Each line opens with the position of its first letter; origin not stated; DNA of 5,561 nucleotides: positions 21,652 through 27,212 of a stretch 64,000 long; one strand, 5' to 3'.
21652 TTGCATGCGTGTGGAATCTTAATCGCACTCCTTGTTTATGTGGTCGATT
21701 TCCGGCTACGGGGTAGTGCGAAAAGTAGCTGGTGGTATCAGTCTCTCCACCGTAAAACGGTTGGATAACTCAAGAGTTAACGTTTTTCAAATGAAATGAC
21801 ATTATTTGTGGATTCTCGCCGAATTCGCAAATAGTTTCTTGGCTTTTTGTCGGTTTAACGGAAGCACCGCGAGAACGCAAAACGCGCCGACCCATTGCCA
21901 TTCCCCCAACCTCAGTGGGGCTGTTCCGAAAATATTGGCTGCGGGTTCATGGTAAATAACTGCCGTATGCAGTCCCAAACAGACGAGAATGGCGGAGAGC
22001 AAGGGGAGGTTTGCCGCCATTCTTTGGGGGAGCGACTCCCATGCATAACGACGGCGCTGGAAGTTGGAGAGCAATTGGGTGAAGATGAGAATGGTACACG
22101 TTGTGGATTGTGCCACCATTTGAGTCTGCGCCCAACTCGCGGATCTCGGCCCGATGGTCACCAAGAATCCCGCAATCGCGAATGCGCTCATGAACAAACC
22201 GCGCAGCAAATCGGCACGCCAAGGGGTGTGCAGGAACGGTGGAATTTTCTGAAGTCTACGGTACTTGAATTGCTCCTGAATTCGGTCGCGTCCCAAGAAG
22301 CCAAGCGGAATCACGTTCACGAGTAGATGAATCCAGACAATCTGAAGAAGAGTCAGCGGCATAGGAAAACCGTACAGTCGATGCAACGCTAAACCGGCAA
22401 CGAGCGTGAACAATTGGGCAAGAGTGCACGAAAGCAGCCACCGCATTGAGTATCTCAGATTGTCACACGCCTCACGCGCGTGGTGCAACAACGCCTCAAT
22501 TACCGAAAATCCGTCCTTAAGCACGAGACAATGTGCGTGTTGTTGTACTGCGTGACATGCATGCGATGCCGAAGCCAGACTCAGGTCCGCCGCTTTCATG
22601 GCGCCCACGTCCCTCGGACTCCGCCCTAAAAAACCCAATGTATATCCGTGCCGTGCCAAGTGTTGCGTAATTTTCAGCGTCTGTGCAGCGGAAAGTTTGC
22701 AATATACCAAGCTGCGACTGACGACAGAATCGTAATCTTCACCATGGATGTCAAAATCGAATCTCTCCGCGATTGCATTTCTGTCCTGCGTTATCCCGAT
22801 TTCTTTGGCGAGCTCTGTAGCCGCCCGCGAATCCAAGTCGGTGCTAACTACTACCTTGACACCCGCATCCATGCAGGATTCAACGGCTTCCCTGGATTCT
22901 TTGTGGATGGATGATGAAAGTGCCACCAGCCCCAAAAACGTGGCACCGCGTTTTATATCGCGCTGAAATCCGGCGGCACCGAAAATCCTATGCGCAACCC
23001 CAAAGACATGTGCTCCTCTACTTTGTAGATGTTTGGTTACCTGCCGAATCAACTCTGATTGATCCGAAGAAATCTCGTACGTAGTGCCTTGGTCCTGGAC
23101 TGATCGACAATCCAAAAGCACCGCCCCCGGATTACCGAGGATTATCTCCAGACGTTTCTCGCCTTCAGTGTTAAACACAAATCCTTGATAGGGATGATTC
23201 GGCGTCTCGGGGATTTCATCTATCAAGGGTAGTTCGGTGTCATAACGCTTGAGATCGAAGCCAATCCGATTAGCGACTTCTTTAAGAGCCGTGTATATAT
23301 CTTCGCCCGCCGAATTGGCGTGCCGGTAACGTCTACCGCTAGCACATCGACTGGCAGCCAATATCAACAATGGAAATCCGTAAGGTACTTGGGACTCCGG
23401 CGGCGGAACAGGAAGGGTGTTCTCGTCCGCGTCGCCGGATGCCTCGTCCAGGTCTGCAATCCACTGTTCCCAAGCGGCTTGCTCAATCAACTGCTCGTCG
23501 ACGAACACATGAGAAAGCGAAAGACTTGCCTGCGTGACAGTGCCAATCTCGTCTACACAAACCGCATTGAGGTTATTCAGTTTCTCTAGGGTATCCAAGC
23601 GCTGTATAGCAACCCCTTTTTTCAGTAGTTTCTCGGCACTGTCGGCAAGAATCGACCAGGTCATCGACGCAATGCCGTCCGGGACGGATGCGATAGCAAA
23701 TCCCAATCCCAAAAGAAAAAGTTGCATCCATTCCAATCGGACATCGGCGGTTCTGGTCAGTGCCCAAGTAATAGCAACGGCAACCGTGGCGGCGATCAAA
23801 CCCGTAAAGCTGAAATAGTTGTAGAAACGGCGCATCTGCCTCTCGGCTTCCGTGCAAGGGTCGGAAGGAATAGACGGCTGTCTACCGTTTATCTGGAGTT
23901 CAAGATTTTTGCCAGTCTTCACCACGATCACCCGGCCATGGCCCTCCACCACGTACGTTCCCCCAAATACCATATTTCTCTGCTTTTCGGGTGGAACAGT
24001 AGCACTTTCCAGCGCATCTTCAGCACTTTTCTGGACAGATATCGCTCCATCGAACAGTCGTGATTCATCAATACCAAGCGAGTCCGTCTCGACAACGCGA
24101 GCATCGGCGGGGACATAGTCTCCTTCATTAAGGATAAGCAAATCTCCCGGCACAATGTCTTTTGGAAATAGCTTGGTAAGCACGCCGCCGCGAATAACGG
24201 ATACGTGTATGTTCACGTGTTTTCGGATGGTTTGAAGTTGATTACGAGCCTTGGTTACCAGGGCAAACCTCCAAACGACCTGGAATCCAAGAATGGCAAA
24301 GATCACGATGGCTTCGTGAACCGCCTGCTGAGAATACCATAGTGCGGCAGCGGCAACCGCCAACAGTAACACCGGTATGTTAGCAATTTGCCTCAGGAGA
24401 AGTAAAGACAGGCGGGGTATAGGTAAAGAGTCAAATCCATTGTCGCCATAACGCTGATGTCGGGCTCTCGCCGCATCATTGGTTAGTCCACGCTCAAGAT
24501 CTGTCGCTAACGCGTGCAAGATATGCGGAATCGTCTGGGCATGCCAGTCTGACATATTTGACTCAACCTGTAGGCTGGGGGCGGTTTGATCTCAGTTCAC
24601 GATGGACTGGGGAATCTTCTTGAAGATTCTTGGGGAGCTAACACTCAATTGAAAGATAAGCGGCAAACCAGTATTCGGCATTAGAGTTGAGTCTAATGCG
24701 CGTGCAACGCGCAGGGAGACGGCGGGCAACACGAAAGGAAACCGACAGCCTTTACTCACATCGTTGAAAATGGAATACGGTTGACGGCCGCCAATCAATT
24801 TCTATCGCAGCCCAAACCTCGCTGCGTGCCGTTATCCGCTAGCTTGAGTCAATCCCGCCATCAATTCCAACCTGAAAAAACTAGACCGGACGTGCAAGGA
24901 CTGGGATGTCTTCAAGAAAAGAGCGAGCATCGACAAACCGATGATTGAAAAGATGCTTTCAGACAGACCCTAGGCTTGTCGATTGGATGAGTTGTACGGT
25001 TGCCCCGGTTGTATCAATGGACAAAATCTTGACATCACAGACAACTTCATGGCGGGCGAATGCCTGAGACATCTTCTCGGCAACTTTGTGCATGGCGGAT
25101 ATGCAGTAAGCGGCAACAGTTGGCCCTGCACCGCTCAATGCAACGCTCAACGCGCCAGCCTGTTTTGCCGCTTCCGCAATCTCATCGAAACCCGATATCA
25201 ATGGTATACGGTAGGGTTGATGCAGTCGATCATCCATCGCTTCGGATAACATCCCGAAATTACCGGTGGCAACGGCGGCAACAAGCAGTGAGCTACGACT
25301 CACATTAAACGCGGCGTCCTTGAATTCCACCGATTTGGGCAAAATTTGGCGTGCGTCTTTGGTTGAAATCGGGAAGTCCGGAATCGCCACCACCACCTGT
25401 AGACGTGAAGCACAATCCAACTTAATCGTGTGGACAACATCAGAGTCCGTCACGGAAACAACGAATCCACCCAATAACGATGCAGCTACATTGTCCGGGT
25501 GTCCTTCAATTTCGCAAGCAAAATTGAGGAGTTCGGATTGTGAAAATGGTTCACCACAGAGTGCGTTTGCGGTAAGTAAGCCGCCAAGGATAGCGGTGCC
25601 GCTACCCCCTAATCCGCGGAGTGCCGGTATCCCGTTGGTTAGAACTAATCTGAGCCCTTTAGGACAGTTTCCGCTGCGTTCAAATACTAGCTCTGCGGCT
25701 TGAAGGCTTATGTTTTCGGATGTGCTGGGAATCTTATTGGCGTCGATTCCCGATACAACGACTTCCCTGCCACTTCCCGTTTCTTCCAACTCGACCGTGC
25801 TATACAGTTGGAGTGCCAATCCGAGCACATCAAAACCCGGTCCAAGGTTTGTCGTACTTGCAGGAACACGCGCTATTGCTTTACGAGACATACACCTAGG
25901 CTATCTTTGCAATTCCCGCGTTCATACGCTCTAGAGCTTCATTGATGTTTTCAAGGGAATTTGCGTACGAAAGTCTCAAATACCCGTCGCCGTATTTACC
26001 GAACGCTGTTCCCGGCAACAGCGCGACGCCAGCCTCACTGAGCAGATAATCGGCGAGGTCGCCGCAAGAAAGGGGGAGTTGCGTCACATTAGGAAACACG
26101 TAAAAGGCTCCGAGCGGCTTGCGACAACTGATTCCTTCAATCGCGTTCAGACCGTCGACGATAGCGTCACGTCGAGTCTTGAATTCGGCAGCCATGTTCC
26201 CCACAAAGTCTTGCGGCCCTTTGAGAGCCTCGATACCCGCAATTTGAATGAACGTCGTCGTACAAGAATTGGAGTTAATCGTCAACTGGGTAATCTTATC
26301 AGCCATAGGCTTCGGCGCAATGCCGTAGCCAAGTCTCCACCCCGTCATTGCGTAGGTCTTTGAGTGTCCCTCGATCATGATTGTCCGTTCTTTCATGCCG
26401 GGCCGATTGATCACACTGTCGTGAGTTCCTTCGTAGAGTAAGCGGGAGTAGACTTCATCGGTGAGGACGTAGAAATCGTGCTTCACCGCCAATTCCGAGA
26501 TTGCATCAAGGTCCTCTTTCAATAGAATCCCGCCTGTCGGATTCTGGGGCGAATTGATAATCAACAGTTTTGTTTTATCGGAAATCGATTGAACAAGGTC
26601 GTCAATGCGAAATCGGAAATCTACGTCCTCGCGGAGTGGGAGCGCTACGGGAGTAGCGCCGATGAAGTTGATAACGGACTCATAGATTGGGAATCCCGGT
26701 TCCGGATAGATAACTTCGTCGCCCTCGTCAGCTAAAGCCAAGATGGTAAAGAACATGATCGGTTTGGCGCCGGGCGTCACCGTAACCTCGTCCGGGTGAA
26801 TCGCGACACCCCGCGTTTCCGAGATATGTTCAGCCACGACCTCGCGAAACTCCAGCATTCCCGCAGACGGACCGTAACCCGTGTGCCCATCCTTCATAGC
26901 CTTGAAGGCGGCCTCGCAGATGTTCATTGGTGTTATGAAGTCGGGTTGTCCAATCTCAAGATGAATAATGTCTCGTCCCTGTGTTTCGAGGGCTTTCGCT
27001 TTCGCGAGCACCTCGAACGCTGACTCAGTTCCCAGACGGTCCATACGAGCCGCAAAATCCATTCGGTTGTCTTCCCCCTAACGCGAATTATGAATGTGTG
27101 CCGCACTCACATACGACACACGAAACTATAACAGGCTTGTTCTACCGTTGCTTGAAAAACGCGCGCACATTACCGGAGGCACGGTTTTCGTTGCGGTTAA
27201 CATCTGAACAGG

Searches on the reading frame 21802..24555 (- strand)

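Call 40: search_protein_families(library=pfam, proteins=[window:21802-24555:-], max_evalue=0.00001)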
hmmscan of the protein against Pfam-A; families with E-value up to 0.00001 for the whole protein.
window:21802-24555:- (917 aa): 3 families
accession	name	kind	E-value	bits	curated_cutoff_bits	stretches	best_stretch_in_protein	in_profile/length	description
PF00122.25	E1-E2_ATPase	-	3.5e-26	92.3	28.1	1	117-313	6-181/181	E1-E2 ATPase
PF00689.26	Cation_ATPase_C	-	3.8e-18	66.3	27.3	1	731-898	1-167/175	Cation transporting ATPase, C-terminus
PF00690.31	Cation_ATPase_N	-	6.8e-11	42.1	20.4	1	4-70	1-67/69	Cation transporter/ATPase, N-terminus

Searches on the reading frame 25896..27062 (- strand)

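Call 41: search_protein_families(library=pfam, proteins=[window:25896-27062:-], max_evalue=0.00001)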
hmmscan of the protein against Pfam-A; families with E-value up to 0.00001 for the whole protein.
window:25896-27062:- (388 aa): 1 family
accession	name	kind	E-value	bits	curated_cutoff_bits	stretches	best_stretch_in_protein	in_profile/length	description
PF00155.27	Aminotran_1_2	-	1.4e-62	212.4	19.7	1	31-379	2-360/361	Aminotransferase class I and II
